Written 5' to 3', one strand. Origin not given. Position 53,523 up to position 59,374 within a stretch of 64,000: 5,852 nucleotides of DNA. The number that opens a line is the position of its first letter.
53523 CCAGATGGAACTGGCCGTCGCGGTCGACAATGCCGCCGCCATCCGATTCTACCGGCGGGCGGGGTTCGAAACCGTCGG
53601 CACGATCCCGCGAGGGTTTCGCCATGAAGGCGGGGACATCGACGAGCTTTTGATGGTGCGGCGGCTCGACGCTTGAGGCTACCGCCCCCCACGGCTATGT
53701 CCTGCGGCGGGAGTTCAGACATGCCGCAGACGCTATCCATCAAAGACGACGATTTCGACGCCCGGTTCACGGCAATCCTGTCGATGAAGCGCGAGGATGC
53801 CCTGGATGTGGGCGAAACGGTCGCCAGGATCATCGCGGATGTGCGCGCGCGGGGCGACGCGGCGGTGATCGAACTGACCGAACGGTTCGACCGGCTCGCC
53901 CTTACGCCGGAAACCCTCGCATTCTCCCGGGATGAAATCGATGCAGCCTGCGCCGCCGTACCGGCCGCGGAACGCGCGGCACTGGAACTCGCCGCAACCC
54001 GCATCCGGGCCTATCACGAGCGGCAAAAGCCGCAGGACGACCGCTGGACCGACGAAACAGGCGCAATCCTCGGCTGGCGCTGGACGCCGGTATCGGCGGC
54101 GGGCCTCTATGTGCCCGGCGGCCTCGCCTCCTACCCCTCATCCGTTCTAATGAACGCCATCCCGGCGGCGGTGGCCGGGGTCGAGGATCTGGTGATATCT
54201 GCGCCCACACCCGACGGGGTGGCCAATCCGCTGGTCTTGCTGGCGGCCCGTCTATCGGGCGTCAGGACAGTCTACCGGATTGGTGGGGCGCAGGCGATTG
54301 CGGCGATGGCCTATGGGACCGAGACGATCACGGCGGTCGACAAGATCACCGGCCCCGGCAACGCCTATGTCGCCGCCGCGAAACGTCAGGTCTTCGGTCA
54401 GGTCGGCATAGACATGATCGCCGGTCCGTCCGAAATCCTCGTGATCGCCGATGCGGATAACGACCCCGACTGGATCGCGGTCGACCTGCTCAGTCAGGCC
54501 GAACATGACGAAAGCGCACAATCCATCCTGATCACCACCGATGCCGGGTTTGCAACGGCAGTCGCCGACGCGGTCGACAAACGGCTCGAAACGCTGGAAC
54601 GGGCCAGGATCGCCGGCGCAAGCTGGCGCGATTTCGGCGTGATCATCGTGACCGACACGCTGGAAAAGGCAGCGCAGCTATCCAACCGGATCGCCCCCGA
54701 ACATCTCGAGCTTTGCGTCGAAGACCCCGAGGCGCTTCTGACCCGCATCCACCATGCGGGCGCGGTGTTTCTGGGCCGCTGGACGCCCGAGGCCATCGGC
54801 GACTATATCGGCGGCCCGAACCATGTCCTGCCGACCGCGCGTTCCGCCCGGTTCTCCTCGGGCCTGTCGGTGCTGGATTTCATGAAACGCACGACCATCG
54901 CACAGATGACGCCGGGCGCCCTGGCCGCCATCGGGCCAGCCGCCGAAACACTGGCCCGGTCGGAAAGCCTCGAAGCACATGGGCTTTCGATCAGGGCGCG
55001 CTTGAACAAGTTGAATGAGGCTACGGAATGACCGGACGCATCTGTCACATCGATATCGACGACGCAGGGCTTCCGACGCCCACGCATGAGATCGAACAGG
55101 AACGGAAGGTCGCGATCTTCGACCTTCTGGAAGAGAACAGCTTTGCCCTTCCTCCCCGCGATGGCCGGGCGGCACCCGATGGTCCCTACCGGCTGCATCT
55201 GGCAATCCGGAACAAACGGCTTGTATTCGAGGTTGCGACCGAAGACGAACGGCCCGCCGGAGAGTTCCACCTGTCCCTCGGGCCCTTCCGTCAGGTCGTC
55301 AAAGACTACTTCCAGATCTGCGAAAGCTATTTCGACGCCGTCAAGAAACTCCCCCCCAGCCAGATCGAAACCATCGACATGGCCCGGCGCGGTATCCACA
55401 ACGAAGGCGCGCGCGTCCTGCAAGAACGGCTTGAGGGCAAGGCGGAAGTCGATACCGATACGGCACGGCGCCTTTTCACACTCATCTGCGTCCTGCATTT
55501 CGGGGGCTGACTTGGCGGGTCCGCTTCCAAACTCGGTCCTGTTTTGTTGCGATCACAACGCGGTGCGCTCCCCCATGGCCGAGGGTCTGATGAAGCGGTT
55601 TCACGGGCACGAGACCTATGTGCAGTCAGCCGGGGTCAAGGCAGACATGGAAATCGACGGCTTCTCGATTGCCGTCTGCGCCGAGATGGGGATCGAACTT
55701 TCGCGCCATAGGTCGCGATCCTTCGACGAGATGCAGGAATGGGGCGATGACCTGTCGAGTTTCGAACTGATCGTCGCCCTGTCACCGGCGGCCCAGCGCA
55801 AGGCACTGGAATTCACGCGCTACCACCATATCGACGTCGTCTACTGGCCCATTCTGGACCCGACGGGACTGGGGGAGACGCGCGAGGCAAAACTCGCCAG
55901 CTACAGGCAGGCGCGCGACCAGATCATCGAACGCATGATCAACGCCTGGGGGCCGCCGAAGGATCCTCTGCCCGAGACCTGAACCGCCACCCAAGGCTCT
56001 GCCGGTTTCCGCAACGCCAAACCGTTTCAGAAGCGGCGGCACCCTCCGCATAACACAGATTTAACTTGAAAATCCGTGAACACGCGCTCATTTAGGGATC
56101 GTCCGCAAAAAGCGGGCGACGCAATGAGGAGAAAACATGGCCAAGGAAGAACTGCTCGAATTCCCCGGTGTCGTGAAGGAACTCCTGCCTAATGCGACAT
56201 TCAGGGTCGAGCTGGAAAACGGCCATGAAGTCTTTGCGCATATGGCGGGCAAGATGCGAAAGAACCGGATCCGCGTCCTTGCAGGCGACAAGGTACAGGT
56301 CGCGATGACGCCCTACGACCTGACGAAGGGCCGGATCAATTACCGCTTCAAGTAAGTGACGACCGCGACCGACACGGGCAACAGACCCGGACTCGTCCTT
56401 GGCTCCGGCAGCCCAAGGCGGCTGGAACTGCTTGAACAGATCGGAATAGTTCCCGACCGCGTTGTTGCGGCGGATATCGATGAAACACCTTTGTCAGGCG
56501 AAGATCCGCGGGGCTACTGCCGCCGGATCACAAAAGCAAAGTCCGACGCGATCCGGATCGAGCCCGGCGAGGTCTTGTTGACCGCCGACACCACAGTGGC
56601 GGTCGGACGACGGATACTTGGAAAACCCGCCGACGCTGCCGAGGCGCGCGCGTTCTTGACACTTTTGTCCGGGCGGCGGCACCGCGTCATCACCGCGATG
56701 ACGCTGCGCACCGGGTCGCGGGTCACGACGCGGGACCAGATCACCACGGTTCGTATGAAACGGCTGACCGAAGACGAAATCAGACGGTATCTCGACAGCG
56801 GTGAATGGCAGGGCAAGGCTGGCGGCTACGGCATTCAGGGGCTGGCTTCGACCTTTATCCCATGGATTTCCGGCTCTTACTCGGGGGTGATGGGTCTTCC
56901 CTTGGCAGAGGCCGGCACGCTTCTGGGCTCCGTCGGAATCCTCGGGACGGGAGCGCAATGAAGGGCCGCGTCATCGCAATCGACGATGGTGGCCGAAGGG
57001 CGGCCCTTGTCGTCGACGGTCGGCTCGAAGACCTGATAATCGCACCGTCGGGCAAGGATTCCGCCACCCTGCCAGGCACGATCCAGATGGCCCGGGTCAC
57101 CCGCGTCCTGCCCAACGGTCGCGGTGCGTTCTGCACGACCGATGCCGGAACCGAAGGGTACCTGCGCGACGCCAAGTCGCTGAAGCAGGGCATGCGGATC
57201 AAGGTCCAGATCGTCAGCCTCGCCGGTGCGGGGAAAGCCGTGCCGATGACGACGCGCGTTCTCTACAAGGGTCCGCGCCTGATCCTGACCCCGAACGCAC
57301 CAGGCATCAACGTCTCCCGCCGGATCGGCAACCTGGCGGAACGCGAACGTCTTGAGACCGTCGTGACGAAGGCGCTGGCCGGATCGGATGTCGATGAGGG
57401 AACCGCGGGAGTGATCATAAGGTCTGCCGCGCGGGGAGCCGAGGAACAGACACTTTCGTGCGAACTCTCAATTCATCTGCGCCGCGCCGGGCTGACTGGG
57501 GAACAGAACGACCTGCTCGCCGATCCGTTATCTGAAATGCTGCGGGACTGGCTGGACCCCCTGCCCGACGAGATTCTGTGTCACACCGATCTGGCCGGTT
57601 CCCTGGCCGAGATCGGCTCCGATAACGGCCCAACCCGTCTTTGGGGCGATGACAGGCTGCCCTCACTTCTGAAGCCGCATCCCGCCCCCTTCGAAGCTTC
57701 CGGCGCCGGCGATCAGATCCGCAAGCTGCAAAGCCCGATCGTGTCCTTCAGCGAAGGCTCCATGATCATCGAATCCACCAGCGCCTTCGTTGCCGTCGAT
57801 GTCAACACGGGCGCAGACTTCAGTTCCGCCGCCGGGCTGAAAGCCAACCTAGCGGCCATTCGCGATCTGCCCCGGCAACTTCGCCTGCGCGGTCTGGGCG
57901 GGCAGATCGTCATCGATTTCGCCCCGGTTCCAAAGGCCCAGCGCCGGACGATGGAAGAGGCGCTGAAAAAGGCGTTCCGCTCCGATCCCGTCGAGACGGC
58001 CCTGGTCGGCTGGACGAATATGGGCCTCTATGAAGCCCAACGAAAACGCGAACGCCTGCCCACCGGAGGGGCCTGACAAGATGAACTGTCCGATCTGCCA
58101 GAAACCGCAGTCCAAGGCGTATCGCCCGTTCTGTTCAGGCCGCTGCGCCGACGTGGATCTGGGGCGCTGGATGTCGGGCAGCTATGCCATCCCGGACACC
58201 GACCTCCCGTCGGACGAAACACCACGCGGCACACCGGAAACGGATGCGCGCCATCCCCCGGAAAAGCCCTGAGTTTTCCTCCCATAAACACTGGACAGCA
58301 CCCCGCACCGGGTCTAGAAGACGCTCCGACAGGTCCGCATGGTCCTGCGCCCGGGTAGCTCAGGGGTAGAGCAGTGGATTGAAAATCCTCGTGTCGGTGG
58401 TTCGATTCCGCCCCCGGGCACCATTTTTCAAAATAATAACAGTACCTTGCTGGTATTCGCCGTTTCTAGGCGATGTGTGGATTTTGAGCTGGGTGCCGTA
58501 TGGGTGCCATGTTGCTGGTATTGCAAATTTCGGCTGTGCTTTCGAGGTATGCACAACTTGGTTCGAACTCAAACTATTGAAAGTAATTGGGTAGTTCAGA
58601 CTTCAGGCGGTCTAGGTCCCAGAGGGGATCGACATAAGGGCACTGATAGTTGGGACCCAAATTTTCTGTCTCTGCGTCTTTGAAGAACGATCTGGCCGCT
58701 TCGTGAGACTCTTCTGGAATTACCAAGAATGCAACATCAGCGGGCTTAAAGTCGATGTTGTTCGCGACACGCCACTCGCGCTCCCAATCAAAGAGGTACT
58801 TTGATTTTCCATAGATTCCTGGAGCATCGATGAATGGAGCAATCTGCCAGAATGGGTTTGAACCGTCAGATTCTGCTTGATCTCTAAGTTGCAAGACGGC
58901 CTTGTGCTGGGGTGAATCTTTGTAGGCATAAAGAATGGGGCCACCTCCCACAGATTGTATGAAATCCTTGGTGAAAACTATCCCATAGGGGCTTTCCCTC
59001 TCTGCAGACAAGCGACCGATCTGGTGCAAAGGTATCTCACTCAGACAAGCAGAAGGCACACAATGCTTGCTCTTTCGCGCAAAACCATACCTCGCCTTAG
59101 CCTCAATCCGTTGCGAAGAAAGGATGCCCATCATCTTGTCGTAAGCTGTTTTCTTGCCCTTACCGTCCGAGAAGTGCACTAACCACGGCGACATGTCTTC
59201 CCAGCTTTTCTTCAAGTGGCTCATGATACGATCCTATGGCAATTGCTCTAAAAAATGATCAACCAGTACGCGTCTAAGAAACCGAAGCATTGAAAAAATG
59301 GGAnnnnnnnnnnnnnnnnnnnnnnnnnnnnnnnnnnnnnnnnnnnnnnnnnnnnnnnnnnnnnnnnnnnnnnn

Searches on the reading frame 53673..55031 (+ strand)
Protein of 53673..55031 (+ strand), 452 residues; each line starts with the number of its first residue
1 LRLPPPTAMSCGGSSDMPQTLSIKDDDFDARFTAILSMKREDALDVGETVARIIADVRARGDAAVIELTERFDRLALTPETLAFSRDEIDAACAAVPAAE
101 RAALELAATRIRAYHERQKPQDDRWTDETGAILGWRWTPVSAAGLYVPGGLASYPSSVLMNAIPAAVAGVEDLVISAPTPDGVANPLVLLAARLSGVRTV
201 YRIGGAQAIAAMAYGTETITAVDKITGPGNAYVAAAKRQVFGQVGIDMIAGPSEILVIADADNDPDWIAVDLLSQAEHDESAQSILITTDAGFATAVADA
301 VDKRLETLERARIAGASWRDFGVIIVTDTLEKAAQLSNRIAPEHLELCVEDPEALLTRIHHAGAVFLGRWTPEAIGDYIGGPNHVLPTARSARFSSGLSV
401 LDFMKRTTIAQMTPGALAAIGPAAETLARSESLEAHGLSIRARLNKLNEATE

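Call 47: search_protein_families(library=pfam, proteins=[window:53673-55031:+], max_evalue=0.0001)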
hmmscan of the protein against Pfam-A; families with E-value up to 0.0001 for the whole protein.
window:53673-55031:+ (452 aa): 1 family
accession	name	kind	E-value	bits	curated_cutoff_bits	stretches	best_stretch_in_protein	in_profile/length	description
PF00815.25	Histidinol_dh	-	1.4e-168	561.6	27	1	39-444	4-411/411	Histidinol dehydrogenase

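Call 61: find_homologous_proteins(query=window:53673-55028:+, max_evalue=1e-60)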
Query window:53673-55028:+ (452 aa): 8000 proteins with E <= 1e-60 among 8000 candidates; the best 120 are listed.
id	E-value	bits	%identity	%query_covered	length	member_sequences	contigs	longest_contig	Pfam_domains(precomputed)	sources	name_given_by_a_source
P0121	4.7e-277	937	100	96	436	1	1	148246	PF00815.26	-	-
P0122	5.0e-241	818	89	96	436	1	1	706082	PF00815.26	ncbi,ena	-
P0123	1.0e-240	817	89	96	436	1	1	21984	PF00815.26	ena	-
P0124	1.3e-240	817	68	96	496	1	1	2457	PF00815.26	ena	-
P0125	7.7e-227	771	82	96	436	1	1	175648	PF00815.26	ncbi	-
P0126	3.4e-226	769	83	96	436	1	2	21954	PF00815.26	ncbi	-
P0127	1.1e-224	764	82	96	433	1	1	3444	PF00815.26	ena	-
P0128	3.1e-223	759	81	96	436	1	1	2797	PF00815.26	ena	-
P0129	5.4e-223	759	82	96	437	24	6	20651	PF00815.26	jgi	jgi:histidinol dehydrogenase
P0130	1.9e-222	757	82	96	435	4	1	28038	PF00815.26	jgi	jgi:histidinol dehydrogenase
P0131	3.0e-221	753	81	96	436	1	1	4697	PF00815.26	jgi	jgi:histidinol dehydrogenase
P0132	3.5e-221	753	82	96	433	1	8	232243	PF00815.26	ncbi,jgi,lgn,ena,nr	ncbi:MAG: histidinol dehydrogenase HisD [Rhodobacteraceae bacterium HLUCCO18]|nr:MAG: histidinol deh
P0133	4.1e-221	752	82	96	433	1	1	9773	PF00815.26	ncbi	-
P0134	6.9e-221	752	81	96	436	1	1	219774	PF00815.26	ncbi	ncbi:MAG: histidinol dehydrogenase [Pseudomonadota bacterium]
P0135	7.2e-221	752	81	96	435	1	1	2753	PF00815.26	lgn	-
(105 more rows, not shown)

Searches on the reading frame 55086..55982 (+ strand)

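Call 85: search_protein_families(library=pfam, proteins=[window:55086-55982:+], max_evalue=0.0001)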
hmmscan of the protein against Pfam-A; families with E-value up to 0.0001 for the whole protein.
window:55086-55982:+ (298 aa): 1 family
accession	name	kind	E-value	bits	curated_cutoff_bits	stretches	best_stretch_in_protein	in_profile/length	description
PF01451.26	LMWPc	-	3.3e-12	47.3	23.2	1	151-283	1-139/144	Low molecular weight phosphotyrosine protein phosphatase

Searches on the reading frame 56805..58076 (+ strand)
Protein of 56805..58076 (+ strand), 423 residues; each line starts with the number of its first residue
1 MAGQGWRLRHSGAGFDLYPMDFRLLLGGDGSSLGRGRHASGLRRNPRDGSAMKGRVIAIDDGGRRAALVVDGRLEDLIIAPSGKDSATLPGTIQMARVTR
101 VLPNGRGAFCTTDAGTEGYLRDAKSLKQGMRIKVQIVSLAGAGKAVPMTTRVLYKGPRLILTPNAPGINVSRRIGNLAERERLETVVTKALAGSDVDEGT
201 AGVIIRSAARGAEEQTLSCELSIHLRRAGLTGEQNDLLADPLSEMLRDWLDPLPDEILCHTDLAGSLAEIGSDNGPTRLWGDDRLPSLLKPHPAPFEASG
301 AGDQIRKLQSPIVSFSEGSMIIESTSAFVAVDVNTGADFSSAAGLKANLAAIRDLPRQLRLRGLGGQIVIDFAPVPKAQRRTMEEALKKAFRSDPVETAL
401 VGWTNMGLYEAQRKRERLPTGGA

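Call 85: search_protein_families(library=pfam, proteins=[window:56805-58076:+], max_evalue=0.0001)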
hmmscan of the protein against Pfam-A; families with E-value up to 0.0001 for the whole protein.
window:56805-58076:+ (423 aa): 1 family
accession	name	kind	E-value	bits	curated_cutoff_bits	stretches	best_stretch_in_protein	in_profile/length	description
PF10150.14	RNase_E_G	-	1.3e-35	123.6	25.5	1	156-415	4-269/270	Ribonuclease E/G family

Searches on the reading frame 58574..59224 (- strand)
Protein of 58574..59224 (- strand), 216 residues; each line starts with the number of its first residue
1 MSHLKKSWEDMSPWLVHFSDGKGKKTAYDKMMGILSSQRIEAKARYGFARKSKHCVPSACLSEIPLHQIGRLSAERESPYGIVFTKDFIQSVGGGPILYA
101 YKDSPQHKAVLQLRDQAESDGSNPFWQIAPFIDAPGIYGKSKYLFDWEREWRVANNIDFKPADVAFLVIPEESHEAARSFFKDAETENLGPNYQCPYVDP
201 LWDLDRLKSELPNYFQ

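Call 85: search_protein_families(library=pfam, proteins=[window:58574-59224:-], max_evalue=0.0001)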
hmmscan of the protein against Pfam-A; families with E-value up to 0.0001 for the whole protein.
window:58574-59224:- (216 aa): 1 family
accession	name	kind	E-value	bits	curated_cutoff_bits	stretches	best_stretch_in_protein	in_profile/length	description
PF10899.13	AbiGi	-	2.2e-07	31.5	22.4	1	46-177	15-157/185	Putative abortive phage resistance protein AbiGi, antitoxin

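Call 86: search_protein_families(library=padloc, proteins=[window:58574-59224:-], max_evalue=0.00001)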
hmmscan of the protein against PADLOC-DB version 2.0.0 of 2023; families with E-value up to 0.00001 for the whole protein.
window:58574-59224:- (216 aa): 0 families
